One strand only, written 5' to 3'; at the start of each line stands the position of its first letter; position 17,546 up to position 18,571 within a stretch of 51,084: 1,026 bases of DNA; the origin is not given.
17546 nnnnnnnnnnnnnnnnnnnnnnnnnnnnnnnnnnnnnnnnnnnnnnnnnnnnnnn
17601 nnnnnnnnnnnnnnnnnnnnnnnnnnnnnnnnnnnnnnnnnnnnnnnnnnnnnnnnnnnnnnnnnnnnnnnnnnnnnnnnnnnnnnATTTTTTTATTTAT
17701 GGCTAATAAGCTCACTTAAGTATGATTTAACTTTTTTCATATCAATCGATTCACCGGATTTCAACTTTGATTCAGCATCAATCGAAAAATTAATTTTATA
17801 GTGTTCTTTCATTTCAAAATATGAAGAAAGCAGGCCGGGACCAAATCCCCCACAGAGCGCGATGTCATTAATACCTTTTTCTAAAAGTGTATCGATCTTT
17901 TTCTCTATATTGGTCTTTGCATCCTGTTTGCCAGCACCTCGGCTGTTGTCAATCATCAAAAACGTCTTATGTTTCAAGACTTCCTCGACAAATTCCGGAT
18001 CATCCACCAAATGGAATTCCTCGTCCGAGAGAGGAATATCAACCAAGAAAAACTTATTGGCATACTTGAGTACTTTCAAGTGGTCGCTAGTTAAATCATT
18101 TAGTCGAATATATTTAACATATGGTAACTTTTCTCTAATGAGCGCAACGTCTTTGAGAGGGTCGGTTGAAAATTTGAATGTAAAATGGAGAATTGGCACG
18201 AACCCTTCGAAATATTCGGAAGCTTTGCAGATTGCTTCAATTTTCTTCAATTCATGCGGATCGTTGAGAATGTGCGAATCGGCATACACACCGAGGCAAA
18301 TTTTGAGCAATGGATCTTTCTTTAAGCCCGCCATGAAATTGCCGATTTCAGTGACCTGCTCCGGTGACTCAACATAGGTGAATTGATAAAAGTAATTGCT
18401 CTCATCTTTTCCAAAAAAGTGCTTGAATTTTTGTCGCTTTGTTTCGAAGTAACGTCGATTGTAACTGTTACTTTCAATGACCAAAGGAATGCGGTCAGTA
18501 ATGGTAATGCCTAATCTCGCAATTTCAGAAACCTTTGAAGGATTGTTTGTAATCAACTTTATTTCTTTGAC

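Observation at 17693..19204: Unusual single-polypeptide fusion: XRE HTH + GTP cyclohydrolase II + TrpF-like (PRA isomerase) barrel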

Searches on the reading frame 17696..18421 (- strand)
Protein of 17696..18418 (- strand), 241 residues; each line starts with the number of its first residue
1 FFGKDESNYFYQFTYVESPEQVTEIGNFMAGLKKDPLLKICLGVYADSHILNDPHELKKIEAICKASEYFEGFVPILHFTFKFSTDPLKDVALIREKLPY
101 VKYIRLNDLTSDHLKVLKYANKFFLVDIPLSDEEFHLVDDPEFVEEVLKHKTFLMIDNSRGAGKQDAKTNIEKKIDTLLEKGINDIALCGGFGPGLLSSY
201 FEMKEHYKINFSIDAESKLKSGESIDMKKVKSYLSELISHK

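Call 7: search_solved_structures(query=window:17696-18418:-, max_evalue=10, show_alignments=3)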
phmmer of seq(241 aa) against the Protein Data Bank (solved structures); distinct sequences matched with E-value up to 10: 1.
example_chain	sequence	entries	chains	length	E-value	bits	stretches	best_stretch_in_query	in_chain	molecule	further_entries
7uy8_D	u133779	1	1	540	0.018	17.8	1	102-151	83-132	Eukaryotic-type DNA primase, large subunit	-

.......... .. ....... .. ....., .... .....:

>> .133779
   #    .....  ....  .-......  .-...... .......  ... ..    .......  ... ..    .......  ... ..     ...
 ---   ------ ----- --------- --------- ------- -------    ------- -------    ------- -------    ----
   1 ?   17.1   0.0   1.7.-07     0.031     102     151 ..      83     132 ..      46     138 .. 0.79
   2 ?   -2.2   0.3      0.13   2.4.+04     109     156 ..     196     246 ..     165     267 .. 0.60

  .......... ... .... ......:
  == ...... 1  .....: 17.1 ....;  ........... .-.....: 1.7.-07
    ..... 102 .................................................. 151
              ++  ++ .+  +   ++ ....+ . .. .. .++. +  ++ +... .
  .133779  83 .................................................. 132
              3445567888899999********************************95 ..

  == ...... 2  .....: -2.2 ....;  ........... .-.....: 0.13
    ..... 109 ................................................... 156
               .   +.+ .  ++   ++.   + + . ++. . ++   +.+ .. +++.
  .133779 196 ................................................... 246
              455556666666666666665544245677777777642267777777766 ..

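Call 13: search_solved_structures(query=A2, max_evalue=10, show_alignments=4)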
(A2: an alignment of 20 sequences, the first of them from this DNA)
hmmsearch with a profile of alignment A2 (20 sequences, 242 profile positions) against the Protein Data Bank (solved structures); distinct sequences matched with E-value up to 10: 0.

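Call 20: search_protein_representatives(protein=window:17696-18397:-)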
Query: 234 residues. Proteins with E-value up to 0.001 (for the whole library): 52; up to 1e-10: 38; up to 1e-30: 19. The best 52 are listed.
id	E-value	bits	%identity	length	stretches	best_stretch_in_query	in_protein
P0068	8.0e-74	264.5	53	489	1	1-232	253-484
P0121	9.5e-63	228.2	45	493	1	2-232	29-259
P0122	2.9e-55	203.8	70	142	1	101-234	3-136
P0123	8.1e-52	192.5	41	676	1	2-231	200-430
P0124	6.4e-50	186.3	42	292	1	1-213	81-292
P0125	6.2e-47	176.5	37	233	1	5-230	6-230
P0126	2.8e-45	171.1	40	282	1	16-231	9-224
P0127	2.1e-43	165.0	39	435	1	1-233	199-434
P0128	1.1e-41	159.3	35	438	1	2-232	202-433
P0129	1.3e-41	159.1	36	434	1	6-231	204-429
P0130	3.3e-40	154.5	38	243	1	1-232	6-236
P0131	4.7e-40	154.0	40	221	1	20-233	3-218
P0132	1.6e-38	149.0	38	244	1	2-232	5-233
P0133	2.7e-37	145.0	47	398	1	69-230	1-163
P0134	2.1e-35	138.8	32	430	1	2-229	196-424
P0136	1.4e-33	132.8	40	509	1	2-231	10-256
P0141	5.0e-28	114.7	35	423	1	62-233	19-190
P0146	4.8e-23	98.4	29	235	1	1-231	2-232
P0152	5.2e-15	72.1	36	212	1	119-228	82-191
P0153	9.3e-15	71.2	29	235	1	33-231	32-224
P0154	1.5e-14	70.6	30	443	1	32-232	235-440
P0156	1.1e-12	64.4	26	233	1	62-230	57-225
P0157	1.6e-12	63.9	32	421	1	63-229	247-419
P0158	5.5e-10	55.6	31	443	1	69-232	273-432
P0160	1.1e-09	54.7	28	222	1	122-228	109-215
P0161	1.7e-09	54.1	32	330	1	122-229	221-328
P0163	2.7e-09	53.4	28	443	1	122-228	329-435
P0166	5.3e-08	49.2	30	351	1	33-158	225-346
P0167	3.6e-06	43.2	27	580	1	92-231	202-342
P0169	2.2e-04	37.3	37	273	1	144-232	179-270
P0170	3.4e-04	36.7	36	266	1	144-233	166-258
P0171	7.2e-04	35.6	25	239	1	57-230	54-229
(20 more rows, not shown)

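Call 21: search_protein_families(library=pfam, proteins=[P0121, P0136, P0123, P0141, P0154, P0157, P0163, P0167, P0161, P0166], max_evalue=0.01)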
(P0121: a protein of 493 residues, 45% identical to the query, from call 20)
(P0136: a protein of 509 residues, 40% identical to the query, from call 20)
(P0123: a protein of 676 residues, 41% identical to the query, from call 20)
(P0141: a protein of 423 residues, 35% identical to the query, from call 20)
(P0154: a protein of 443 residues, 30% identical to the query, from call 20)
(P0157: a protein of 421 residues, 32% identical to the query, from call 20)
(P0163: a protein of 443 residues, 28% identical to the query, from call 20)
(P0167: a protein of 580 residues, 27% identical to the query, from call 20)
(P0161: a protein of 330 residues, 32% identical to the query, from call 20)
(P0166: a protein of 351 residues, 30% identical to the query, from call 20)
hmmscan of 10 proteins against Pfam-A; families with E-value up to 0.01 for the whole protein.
P0121 (493 aa): 18 families
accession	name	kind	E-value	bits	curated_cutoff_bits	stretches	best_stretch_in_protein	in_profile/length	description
PF05175.20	MTS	-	1.3e-13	51.4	23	1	311-462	20-154/170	Methyltransferase small domain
PF13847.12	Methyltransf_31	-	5.1e-10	39.7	27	1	327-450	6-113/145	Methyltransferase domain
PF13649.12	Methyltransf_25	-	1.1e-09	39.3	27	1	329-405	2-76/97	Methyltransferase domain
PF08241.18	Methyltransf_11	-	7.1e-09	36.6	21.2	1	329-445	1-94/95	Methyltransferase domain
PF08242.18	Methyltransf_12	-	1.7e-07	32.3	30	1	329-404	1-76/98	Methyltransferase domain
PF06325.19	PrmA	-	2e-07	31.3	22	1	320-397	157-230/296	Ribosomal protein L11 methyltransferase (PrmA)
PF12847.13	Methyltransf_18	-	1.4e-06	28.9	27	1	318-397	8-86/151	Methyltransferase domain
PF10294.15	Methyltransf_16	-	5.1e-06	26.8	21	1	324-379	46-102/174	Lysine methyltransferase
PF02475.24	TRM5-TYW2_MTfase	-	5.9e-06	26.8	28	1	306-397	16-108/164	TRM5/TYW2 methyltransferase domain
PF01135.25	PCMT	-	0.00033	20.9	20.3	1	326-399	75-148/210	Protein-L-isoaspartate(D-aspartate) O-methyltransferase (PCMT)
PF04816.18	TrmK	-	0.00037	20.5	27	1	330-397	3-70/205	tRNA (adenine(22)-N(1))-methyltransferase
PF03602.21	Cons_hypoth95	-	0.00062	19.9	24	1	325-404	42-124/182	Conserved hypothetical protein 95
PF13578.12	Methyltransf_24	-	0.0011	20.2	26.3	1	329-398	1-73/105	Methyltransferase domain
PF02005.22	TRM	-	0.0014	18.3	27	1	323-396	48-123/376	N2,N2-dimethylguanosine tRNA methyltransferase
PF09445.16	Methyltransf_15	-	0.0015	18.6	22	1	329-404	5-82/165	RNA cap guanine-N2 methyltransferase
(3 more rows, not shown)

P0136 (509 aa): 1 family
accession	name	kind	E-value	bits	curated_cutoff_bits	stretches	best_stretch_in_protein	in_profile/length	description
PF13489.12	Methyltransf_23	-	0.0036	17.5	27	1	303-407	20-119/164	Methyltransferase domain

P0123 (676 aa): 10 families
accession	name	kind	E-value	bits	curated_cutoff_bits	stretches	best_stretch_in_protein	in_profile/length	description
PF00925.25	GTP_cyclohydro2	-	1.7e-59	200.5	23.3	1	8-169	3-165/165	GTP cyclohydrolase II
PF05175.20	MTS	-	7.4e-11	42.4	23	1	488-561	28-98/170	Methyltransferase small domain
PF13847.12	Methyltransf_31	-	8.1e-09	35.7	27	1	493-619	3-113/145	Methyltransferase domain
PF08242.18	Methyltransf_12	-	7.9e-06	27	30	1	499-575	2-78/98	Methyltransferase domain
PF12847.13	Methyltransf_18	-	3e-05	24.5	27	1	486-566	7-86/151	Methyltransferase domain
PF06325.19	PrmA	-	6.9e-05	22.9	22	1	487-565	155-229/296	Ribosomal protein L11 methyltransferase (PrmA)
PF13649.12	Methyltransf_25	-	0.00015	22.8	27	1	499-577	3-79/97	Methyltransferase domain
PF13489.12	Methyltransf_23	-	0.0004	20.6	27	1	487-615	16-116/164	Methyltransferase domain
PF08241.18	Methyltransf_11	-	0.00057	20.9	21.2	0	499-615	2-95/95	Methyltransferase domain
PF02390.23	Methyltransf_4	-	0.0044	17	24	0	495-555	3-62/173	Putative methyltransferase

P0141 (423 aa): 13 families
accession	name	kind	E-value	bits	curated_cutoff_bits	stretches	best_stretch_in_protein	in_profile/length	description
PF05175.20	MTS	-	4.3e-13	49.7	23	1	254-390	31-152/170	Methyltransferase small domain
PF13649.12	Methyltransf_25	-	3.4e-10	40.9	27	1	260-340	3-81/97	Methyltransferase domain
PF13847.12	Methyltransf_31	-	1.3e-09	38.3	27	1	256-330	5-81/145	Methyltransferase domain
PF08242.18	Methyltransf_12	-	3.8e-09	37.6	30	1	260-338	2-80/98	Methyltransferase domain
PF12847.13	Methyltransf_18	-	6e-08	33.3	27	1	246-328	6-87/151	Methyltransferase domain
PF02390.23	Methyltransf_4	-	2.9e-06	27.3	24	1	256-318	3-64/173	Putative methyltransferase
PF08241.18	Methyltransf_11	-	5e-06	27.5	21.2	1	260-333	2-70/95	Methyltransferase domain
PF06325.19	PrmA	-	6.9e-06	26.2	22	1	249-327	156-230/296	Ribosomal protein L11 methyltransferase (PrmA)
PF09445.16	Methyltransf_15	-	0.00096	19.2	22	1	261-334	7-82/165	RNA cap guanine-N2 methyltransferase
PF04816.18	TrmK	-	0.0046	16.9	27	1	260-327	3-70/205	tRNA (adenine(22)-N(1))-methyltransferase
PF00891.24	Methyltransf_2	-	0.0047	16.7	22.3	0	254-319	62-126/210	O-methyltransferase domain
PF05401.17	NodS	-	0.0053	17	24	1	254-343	43-126/201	Nodulation protein S (NodS)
PF10294.15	Methyltransf_16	-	0.0061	16.8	21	1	251-309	43-102/174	Lysine methyltransferase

P0154 (443 aa): 2 families
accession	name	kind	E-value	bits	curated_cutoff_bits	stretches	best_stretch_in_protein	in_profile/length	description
PF00925.25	GTP_cyclohydro2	-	1.3e-38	132.6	23.3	1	7-170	2-161/165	GTP cyclohydrolase II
PF00697.28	PRAI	-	0.00028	21.1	22.7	1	353-435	118-191/193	N-(5'phosphoribosyl)anthranilate (PRA) isomerase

P0157 (421 aa): 1 family
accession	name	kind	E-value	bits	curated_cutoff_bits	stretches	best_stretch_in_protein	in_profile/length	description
PF00925.25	GTP_cyclohydro2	-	1.7e-48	164.7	23.3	1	5-161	5-161/165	GTP cyclohydrolase II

P0163 (443 aa): 1 family
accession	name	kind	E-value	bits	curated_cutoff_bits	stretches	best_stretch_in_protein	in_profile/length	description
PF00925.25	GTP_cyclohydro2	-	6.6e-40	136.8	23.3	1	9-169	5-161/165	GTP cyclohydrolase II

P0167 (580 aa): 13 families
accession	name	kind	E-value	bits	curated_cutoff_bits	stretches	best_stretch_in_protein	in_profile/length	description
PF05175.20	MTS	-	5.6e-15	55.8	23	1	405-533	21-138/170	Methyltransferase small domain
PF06325.19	PrmA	-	2.7e-11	44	22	1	415-489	161-233/296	Ribosomal protein L11 methyltransferase (PrmA)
PF00925.25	GTP_cyclohydro2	-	7.4e-11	42.3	23.3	1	2-75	92-162/165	GTP cyclohydrolase II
PF13847.12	Methyltransf_31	-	3.4e-09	37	27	1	416-537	4-113/145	Methyltransferase domain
PF12847.13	Methyltransf_18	-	4.5e-07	30.4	27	1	416-487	15-87/151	Methyltransferase domain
PF13649.12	Methyltransf_25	-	5.5e-06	27.4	27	1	419-491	1-73/97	Methyltransferase domain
PF13489.12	Methyltransf_23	-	3.9e-05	23.9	27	1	413-532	20-115/164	Methyltransferase domain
PF03602.21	Cons_hypoth95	-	0.00018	21.7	24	1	413-492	39-123/182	Conserved hypothetical protein 95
PF10354.15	BMT5-like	-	0.00047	20.9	24.7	1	476-556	71-150/168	rRNA (uridine-N3-)-methyltransferase BTM5-like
PF10294.15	Methyltransf_16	-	0.00067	19.9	21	1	410-465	41-96/174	Lysine methyltransferase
PF08241.18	Methyltransf_11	-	0.00071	20.6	21.2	0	421-532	2-94/95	Methyltransferase domain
PF08242.18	Methyltransf_12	-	0.0016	19.6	30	0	420-490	1-73/98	Methyltransferase domain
PF09445.16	Methyltransf_15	-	0.004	17.2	22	1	419-500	4-83/165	RNA cap guanine-N2 methyltransferase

P0161 (330 aa): 2 families
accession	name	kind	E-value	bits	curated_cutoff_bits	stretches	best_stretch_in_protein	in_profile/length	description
PF00925.25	GTP_cyclohydro2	-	4.8e-14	52.7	23.3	1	2-73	92-160/165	GTP cyclohydrolase II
PF00697.28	PRAI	-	9.6e-05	22.6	22.7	1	239-327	114-192/193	N-(5'phosphoribosyl)anthranilate (PRA) isomerase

P0166 (351 aa): 1 family
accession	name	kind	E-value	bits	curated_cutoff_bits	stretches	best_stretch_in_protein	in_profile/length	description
PF00925.25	GTP_cyclohydro2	-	2.9e-54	183.5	23.3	1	5-163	5-162/165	GTP cyclohydrolase II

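Call 22: search_protein_families(library=pfam, proteins=[P0169, P0170, P0171, P0156, P0153, P0146, P0125, P0160, P0152, P0158], max_evalue=1)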
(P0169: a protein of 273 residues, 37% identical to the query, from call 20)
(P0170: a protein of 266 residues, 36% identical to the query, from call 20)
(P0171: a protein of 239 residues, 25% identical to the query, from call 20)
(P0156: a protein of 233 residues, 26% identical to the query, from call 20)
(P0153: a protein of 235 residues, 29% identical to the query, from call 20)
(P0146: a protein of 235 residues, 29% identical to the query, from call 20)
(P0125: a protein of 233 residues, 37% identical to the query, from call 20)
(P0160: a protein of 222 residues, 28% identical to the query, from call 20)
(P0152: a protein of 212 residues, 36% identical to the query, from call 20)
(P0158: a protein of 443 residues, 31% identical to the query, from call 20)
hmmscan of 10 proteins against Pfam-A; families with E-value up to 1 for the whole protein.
P0169 (273 aa): 0 families

P0170 (266 aa): 1 family
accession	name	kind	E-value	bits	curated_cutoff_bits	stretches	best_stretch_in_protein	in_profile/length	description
PF00697.28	PRAI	-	6.4e-08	33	22.7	1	139-254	92-193/193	N-(5'phosphoribosyl)anthranilate (PRA) isomerase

P0171 (239 aa): 0 families

P0156 (233 aa): 2 families
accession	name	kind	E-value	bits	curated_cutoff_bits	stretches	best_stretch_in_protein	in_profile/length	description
PF00697.28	PRAI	-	2.8e-05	24.3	22.7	1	113-223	94-192/193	N-(5'phosphoribosyl)anthranilate (PRA) isomerase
PF05364.19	SecIII_SopE_N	-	0.037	14.5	27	1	5-50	12-57/74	Salmonella type III secretion SopE effector N-terminus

P0153 (235 aa): 2 families
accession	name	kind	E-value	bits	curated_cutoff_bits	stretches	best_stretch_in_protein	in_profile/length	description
PF21273.3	SNX17-27-31_F1_FERM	-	0.12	12.7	26.7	1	19-54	28-65/90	Sortin nexin 17/27/31, FERM domain, F1 lobe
PF19283.4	APEH_N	-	0.14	11.7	23.1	1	83-144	9-70/274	Acylamino-acid-releasing enzyme, N-terminal domain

P0146 (235 aa): 1 family
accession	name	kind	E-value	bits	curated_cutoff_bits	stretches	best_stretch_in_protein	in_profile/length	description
PF00697.28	PRAI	-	0.00022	21.5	22.7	1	136-229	107-192/193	N-(5'phosphoribosyl)anthranilate (PRA) isomerase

P0125 (233 aa): 0 families

P0160 (222 aa): 0 families

P0152 (212 aa): 1 family
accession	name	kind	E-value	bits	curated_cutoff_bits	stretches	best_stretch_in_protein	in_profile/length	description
PF00697.28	PRAI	-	0.0061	16.7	22.7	1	99-168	107-173/193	N-(5'phosphoribosyl)anthranilate (PRA) isomerase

P0158 (443 aa): 1 family
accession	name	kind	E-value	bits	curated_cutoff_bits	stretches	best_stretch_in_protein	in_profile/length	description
PF00925.25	GTP_cyclohydro2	-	4.3e-56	189.5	23.3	1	13-173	6-165/165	GTP cyclohydrolase II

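Call 29: search_solved_structures(query=A3, max_evalue=10, show_alignments=4)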
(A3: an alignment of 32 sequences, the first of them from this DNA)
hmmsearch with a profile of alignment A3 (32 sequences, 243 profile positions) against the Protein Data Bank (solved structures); distinct sequences matched with E-value up to 10: 9.
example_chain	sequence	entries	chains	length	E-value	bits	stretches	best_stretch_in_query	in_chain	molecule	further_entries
4aaj_A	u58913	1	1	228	0.19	14.3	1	140-213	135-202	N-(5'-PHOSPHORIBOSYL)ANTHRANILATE ISOMERASE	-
6hl7_A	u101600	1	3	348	1.4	11.5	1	87-153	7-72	Aspartate transcarbamoylase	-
5ilq_A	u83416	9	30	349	1.4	11.4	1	87-153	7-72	Aspartate carbamoyltransferase | Aspartate transcarbamoylase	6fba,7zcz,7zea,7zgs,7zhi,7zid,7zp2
3c2e_A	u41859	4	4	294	1.5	11.3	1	135-201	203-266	Nicotinate-nucleotide pyrophosphorylase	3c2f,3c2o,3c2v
3c2r_A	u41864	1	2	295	1.5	11.3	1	135-201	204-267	Nicotinate-nucleotide pyrophosphorylase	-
1lbm_A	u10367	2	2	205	2.1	10.9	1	100-218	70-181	PHOSPHORIBOSYL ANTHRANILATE ISOMERASE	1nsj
1sfj_A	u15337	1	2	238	2.5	10.6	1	52-123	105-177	3-dehydroquinate dehydratase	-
1sfl_A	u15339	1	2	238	3.3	10.2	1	53-123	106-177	3-dehydroquinate dehydratase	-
6sfh_A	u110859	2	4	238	6.9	9.2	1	52-123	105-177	3-dehydroquinate dehydratase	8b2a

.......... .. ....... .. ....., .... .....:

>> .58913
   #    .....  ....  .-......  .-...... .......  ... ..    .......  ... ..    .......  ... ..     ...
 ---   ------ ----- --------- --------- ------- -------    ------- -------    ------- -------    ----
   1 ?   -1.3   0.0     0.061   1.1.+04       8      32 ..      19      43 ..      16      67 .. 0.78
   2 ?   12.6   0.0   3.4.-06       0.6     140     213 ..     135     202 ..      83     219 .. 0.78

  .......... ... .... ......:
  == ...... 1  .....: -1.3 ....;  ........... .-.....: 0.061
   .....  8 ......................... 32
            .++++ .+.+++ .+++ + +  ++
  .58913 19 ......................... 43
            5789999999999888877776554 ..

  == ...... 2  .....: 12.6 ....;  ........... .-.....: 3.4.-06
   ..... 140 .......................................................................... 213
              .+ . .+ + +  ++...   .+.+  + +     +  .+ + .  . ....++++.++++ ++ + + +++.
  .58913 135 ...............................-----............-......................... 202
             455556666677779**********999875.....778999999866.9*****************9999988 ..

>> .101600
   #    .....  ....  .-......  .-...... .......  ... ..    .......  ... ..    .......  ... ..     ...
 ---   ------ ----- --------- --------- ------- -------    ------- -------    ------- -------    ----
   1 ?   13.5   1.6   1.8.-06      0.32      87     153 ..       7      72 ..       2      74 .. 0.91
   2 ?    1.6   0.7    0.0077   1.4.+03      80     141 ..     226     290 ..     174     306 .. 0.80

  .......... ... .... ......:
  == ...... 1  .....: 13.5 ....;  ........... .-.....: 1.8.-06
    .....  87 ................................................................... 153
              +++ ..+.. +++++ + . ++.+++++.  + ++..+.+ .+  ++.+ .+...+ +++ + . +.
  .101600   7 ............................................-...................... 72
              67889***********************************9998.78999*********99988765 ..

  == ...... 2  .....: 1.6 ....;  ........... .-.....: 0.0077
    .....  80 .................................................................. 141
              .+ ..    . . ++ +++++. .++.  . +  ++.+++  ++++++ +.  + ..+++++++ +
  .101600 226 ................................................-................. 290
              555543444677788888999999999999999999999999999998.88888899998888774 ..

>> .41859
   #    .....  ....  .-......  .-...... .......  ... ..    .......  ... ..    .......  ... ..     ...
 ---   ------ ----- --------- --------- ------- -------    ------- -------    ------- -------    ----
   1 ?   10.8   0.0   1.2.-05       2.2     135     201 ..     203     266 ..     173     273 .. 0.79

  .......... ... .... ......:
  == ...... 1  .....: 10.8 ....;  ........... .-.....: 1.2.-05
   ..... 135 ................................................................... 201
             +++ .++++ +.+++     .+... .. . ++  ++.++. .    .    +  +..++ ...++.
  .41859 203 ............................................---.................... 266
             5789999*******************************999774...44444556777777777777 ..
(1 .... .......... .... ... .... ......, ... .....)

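Call 45: predict_structure(alignment_id=A2)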
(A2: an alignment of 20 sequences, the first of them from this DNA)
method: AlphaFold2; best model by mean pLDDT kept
length: 242 residues; sequences in the alignment: 20
mean_pLDDT: 90.8   pTM: 0.89
mean pLDDT of the five models: 90.8, 90.7, 90.6, 90.5, 90.0
residues with pLDDT >= 90: 169; 70-90: 62; 50-70: 7; < 50: 4
segments of 3 or more residues with pLDDT < 50: none
pLDDT, mean of each block of 10 residues (from residue 1): 53 89 94 81 95 96 95 93 96 97 95 96 97 96 97 93 86 95 93 89 86 87 90 92 74
secondary structure, 60 per line:
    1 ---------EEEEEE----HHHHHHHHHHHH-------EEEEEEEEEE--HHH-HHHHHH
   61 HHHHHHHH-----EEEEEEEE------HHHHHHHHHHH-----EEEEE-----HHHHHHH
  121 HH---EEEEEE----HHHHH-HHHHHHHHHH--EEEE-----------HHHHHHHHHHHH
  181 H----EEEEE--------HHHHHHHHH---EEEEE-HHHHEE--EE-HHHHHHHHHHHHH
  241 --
elements in order: E10-15 H20-31 E39-48 H55-68 E74-81 H88-98 E104-108 H114-122 E126-131 H136-140 H142-151 E154-157 H169-181 E186-190 H199-207 E211-215 H217-220 H228-240
